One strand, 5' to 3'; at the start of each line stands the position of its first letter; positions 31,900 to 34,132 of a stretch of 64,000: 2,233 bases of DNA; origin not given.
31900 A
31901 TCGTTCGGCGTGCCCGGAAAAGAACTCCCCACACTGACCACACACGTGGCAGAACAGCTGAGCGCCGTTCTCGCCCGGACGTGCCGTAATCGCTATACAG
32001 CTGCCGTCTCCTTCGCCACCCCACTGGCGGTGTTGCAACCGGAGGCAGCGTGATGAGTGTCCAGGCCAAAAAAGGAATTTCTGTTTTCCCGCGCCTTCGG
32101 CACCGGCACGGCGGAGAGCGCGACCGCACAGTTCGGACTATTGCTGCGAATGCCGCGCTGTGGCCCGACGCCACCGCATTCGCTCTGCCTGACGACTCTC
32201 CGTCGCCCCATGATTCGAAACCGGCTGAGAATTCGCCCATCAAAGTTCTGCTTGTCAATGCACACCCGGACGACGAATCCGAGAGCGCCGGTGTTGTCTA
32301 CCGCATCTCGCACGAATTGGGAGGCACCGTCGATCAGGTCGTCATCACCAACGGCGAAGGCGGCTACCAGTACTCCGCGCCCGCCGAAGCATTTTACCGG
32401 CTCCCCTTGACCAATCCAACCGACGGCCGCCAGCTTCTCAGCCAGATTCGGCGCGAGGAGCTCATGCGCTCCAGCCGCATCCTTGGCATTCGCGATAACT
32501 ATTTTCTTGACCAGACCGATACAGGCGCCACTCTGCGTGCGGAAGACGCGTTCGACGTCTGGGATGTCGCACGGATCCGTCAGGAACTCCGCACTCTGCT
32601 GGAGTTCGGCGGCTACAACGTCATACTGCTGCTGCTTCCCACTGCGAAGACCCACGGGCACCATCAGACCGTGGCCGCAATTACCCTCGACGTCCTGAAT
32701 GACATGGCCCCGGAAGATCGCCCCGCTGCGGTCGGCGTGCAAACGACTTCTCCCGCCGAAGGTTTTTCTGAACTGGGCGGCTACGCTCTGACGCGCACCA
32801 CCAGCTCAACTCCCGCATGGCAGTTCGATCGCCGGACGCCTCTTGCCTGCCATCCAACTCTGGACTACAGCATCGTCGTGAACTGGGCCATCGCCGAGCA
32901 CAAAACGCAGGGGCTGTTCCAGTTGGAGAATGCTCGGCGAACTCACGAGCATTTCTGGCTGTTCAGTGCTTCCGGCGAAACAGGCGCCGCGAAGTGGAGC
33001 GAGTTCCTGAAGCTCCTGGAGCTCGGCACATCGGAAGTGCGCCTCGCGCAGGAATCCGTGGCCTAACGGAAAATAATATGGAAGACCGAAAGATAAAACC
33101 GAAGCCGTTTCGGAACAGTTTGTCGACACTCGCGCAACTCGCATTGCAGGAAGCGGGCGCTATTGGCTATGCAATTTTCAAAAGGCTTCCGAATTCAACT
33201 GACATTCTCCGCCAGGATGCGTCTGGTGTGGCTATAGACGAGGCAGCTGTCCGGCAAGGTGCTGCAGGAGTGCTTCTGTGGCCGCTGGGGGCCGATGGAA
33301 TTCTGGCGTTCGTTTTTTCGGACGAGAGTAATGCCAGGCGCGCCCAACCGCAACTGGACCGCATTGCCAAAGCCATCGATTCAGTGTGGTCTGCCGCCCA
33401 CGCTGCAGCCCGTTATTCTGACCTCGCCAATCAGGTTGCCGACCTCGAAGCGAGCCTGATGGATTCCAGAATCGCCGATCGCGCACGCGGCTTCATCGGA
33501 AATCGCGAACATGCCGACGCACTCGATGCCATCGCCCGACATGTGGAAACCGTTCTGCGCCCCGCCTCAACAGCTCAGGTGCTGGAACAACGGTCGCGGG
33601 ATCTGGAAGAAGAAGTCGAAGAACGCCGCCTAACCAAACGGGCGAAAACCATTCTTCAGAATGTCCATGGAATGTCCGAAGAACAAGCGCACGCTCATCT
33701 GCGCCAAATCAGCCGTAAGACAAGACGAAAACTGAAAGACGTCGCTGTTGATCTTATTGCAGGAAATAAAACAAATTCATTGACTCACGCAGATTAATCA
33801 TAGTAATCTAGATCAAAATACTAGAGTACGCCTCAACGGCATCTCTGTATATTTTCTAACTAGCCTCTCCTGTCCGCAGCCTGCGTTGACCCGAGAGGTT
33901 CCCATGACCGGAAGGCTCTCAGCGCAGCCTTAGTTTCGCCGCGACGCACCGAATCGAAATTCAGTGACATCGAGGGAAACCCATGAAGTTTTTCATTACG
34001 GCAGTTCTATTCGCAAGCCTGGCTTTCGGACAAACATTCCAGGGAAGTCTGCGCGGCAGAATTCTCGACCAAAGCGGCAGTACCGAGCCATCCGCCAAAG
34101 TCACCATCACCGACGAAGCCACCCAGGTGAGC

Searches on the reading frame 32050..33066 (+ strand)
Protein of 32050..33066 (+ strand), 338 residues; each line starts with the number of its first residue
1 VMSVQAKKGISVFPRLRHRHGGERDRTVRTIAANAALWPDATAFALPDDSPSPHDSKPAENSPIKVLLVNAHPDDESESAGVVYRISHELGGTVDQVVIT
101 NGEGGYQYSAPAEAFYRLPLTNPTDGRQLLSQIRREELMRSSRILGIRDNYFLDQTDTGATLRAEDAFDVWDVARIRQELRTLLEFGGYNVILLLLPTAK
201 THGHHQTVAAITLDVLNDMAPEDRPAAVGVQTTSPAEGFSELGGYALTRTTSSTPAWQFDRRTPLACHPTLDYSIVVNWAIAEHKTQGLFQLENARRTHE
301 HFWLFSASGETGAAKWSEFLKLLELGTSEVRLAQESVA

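Call 6: search_protein_families(library=pfam, proteins=[window:32050-33066:+], max_evalue=0.01)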
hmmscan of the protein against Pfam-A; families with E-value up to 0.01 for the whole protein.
window:32050-33066:+ (338 aa): 1 family
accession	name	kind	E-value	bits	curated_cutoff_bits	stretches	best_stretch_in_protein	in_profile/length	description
PF02585.22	PIG-L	-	1.2e-14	55.4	28.2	1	67-215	1-128/129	GlcNAc-PI de-N-acetylase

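Call 88: search_protein_families(library=ncbifam, proteins=[window:32050-33066:+], max_evalue=0.00001)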
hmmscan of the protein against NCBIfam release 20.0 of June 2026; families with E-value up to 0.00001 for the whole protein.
window:32050-33066:+ (338 aa): 1 family
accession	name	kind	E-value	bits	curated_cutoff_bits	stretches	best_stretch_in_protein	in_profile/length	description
TIGR04000.1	thiol_BshB2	equivalog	9.6e-10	38.5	195.25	1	66-232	3-150/217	bacillithiol biosynthesis deacetylase BshB2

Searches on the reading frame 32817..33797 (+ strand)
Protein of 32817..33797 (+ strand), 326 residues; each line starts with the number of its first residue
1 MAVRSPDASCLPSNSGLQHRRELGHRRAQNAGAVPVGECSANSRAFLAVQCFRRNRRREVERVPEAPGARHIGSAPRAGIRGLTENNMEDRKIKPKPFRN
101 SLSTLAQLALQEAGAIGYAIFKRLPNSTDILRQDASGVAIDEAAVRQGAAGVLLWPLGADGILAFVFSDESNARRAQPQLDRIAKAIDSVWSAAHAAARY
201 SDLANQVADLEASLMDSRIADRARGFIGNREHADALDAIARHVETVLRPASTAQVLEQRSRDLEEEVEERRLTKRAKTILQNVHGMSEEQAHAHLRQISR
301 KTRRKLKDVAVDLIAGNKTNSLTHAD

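Call 6: search_protein_families(library=pfam, proteins=[window:32817-33797:+], max_evalue=0.01)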
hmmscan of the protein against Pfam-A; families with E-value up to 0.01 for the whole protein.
window:32817-33797:+ (326 aa): 1 family
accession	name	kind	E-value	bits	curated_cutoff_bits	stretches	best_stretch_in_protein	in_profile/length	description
PF03861.19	ANTAR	-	1.4e-14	54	27.3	1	262-314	2-54/54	ANTAR domain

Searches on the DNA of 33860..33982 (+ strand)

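Call 104: build_rna_model(alignment_id=A9)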
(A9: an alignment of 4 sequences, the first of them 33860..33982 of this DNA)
Model R1 built from alignment A9 (4 sequences, 129 columns); structure: RNAalifold consensus.
model positions 124; base pairs 36; branch points 3; effective number of sequences 1.29; information 0.589 bits per position. Calibrated on 0.2 Mb of random sequence (short: E-values are rough).
structure used (alignment columns):
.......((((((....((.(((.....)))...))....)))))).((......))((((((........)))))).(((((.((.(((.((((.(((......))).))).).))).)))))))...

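Call 105: search_with_rna_model(model_id=R1, sources=[window, L001, L002, L003, L004, L005, L006, L007, L008, L009, L010, L011, L012, L013, L014, L015, L016, L017, L020, L021, L022, L023, L024, L025, L026, L029, L030, L032, L033, L034, L035, L037, L041, L043, L044, L046, L047, L058, L061, L062, L065, L066, L069, L072, L073, L075, L076, L077, L082, L083, L084, L085, L086, L087, L088, L089, L090, L091, L092, L093, L094, L095, L096, L097, L098, L099, L100, L101, L102, L103, L104, L105, L106, L107, L108, L109, L110, L111, L112, L121, L165, L168, L169, L170, L171], max_evalue=1, make_alignment=true)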
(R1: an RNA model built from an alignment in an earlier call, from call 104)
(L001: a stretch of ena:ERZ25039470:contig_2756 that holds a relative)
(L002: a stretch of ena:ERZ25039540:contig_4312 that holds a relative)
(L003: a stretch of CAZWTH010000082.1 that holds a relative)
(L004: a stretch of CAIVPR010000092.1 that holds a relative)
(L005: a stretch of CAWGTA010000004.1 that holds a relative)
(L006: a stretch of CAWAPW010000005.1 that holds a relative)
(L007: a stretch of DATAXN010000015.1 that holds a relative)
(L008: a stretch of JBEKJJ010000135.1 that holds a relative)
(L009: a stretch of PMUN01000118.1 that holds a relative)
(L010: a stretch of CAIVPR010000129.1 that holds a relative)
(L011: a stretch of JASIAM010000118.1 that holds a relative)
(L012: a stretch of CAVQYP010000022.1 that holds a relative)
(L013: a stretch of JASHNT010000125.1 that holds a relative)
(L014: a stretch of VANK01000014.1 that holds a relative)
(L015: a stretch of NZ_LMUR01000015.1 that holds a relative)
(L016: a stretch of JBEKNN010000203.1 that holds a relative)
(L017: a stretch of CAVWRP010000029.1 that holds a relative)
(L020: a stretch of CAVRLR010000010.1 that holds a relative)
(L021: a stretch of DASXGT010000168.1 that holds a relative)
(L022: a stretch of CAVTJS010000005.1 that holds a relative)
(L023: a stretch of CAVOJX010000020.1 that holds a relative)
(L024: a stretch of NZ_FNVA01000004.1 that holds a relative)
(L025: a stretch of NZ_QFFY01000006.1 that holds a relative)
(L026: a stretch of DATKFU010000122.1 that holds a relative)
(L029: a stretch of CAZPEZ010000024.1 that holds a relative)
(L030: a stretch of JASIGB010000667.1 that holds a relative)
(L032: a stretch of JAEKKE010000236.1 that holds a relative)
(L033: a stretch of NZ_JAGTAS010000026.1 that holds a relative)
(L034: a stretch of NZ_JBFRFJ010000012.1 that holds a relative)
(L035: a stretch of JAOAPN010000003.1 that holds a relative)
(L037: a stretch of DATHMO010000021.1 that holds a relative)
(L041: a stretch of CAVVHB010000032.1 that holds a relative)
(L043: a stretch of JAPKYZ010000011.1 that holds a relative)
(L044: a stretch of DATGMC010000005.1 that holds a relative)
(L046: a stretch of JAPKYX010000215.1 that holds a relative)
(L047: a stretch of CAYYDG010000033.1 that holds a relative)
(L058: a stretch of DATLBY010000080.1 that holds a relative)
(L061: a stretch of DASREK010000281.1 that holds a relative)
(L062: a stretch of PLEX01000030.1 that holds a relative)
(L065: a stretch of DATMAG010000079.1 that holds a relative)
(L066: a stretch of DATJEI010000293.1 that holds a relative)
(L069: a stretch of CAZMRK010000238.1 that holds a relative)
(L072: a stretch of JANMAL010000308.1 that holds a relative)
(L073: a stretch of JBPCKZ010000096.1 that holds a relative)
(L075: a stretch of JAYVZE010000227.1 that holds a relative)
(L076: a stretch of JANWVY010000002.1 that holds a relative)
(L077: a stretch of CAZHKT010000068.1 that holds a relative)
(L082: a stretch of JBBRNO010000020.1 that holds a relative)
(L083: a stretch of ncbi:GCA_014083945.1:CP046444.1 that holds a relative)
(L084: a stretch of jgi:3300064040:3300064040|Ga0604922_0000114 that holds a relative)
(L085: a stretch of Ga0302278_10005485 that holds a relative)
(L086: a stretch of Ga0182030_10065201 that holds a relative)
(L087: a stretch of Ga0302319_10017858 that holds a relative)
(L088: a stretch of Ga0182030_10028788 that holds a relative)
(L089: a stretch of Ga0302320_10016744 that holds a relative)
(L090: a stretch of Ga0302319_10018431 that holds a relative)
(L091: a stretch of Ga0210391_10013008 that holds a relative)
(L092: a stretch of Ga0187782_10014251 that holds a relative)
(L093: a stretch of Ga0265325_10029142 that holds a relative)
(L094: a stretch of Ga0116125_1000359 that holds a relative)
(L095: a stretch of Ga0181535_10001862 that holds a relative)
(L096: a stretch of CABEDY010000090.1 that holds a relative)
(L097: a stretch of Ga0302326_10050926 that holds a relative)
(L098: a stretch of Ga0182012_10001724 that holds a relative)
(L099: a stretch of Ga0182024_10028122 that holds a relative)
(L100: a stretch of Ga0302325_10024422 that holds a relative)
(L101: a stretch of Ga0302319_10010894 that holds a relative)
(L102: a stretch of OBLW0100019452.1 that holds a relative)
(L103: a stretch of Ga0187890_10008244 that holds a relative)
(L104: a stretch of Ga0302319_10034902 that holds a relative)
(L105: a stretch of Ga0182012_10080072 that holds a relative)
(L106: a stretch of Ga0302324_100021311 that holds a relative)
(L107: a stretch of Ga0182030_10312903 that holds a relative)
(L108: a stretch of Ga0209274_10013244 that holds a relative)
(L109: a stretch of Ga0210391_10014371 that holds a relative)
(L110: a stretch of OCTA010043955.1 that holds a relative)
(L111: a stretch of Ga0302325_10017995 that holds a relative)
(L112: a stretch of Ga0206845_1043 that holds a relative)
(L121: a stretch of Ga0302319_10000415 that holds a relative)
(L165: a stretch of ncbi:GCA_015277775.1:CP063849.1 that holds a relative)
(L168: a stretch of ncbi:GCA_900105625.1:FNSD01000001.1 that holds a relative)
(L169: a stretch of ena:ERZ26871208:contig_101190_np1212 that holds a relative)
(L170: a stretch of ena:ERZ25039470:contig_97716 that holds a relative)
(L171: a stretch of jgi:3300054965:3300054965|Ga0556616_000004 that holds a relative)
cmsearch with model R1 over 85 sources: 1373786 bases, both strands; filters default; matches with E-value up to 1: 6.
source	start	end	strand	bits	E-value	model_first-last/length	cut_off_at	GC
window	33856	33982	+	134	2.8e-32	1-124/124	no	0.59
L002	6372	6492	+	128.3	8.4e-31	1-124/124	no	0.55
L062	6400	6526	+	124.4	8.7e-30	1-124/124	no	0.64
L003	6433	6556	+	118.7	2.7e-28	1-124/124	no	0.59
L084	4656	4756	-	29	7.9e-05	1-124/124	no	0.58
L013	2181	2310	+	29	8.3e-05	1-124/124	no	0.55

Alignment A10: 6 matches aligned to the model, 174 columns, each read 5' to 3' on its own strand. Consensus structure (alignment columns), stored with it:
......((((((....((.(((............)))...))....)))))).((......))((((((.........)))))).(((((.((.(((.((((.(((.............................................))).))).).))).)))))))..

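Call 107: build_rna_model(alignment_id=A10)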
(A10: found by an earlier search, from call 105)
Model R2 built from alignment A10 (6 sequences, 174 columns); structure: stored with the alignment.
model positions 121; base pairs 36; branch points 3; effective number of sequences 1.73; information 0.59 bits per position. Calibrated on 0.2 Mb of random sequence (short: E-values are rough).
structure used (alignment columns):
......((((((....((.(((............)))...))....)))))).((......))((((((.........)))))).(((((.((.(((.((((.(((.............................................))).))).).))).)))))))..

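Call 108: search_with_rna_model(model_id=R2, sources=[window, L001, L002, L003, L004, L005, L006, L007, L008, L009, L010, L011, L012, L013, L014, L015, L016, L017, L020, L021, L022, L023, L024, L025, L026, L029, L030, L032, L033, L034, L035, L037, L041, L043, L044, L046, L047, L058, L061, L062, L065, L066, L069, L072, L073, L075, L076, L077, L082, L083, L084, L085, L086, L087, L088, L089, L090, L091, L092, L093, L094, L095, L096, L097, L098, L099, L100, L101, L102, L103, L104, L105, L106, L107, L108, L109, L110, L111, L112, L121, L165, L168, L169, L170, L171], max_evalue=5, make_alignment=false)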
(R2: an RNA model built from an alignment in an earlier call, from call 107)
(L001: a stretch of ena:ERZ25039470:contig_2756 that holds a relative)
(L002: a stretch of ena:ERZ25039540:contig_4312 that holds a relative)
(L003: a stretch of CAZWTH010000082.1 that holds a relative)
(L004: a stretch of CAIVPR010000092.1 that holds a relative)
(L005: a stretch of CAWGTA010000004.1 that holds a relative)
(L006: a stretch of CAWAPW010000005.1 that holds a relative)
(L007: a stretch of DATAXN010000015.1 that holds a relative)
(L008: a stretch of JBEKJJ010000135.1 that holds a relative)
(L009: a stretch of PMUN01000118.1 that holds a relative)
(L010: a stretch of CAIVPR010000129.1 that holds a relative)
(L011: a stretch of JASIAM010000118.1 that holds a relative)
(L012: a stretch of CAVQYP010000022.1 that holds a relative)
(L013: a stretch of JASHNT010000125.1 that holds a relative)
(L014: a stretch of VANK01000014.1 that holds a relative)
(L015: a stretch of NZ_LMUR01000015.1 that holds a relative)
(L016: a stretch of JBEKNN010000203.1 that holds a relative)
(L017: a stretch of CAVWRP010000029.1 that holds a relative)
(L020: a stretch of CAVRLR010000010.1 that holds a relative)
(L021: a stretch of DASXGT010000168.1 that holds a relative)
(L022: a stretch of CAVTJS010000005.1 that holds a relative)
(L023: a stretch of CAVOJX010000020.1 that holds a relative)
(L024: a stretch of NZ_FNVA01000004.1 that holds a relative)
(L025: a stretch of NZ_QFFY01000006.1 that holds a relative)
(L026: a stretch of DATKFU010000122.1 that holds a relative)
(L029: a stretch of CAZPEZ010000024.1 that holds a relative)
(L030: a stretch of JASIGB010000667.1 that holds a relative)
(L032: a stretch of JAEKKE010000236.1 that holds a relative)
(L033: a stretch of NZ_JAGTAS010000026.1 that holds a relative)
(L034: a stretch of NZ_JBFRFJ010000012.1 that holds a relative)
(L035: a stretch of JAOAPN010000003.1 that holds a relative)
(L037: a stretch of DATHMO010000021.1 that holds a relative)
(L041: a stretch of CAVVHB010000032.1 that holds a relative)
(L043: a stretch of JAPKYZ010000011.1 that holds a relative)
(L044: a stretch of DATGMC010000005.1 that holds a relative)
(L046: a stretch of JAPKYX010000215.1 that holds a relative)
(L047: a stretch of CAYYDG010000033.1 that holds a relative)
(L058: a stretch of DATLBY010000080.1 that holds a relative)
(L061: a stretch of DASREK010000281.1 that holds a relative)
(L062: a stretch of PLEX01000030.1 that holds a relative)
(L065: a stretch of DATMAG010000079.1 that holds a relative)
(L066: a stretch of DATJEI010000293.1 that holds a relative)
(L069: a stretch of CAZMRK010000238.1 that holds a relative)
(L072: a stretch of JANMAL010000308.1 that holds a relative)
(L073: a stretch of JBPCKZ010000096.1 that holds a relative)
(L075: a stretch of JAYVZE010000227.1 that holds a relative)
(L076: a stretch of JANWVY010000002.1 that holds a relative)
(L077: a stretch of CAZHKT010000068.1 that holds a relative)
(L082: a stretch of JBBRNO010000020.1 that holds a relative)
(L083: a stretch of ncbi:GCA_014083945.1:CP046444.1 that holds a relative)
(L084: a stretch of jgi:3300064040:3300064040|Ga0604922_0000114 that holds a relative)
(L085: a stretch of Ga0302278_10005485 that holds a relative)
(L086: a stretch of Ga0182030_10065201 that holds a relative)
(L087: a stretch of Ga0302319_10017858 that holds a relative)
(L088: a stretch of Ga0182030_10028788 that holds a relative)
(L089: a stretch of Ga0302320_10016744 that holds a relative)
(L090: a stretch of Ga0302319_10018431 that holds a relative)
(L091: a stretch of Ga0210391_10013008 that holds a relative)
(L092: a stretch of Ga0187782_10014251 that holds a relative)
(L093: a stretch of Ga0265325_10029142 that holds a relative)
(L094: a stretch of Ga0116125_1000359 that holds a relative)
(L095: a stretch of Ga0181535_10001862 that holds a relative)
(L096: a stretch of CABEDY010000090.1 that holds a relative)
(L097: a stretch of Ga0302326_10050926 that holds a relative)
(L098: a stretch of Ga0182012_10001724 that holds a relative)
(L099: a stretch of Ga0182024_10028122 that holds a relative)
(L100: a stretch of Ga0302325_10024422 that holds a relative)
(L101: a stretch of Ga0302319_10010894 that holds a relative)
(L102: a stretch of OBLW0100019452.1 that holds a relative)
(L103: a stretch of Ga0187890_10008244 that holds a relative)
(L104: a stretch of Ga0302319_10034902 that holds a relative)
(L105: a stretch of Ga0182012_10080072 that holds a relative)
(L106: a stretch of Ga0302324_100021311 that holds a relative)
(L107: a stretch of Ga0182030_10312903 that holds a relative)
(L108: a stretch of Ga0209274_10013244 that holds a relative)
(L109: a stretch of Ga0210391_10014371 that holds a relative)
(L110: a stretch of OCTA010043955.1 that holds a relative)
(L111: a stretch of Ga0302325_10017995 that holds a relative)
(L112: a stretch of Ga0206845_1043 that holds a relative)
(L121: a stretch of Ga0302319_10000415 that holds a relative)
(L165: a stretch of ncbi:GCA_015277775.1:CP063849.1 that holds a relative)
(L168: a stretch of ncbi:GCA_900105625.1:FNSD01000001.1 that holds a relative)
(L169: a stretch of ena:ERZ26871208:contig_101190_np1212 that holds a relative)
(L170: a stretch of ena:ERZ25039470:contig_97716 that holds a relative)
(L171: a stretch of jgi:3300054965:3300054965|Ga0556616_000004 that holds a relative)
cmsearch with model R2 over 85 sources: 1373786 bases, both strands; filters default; matches with E-value up to 5: 6.
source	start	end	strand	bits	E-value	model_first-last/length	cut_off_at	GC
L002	6372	6492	+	128.2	3.6e-26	1-121/121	no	0.55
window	33856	33982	+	125.2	1.8e-25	1-121/121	no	0.59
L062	6400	6526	+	116.3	1.8e-23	1-121/121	no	0.64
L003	6433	6556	+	109.7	5.7e-22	1-121/121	no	0.59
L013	2181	2310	+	50.2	1.5e-08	1-121/121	no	0.55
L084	4656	4756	-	50.2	1.5e-08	1-121/121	no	0.58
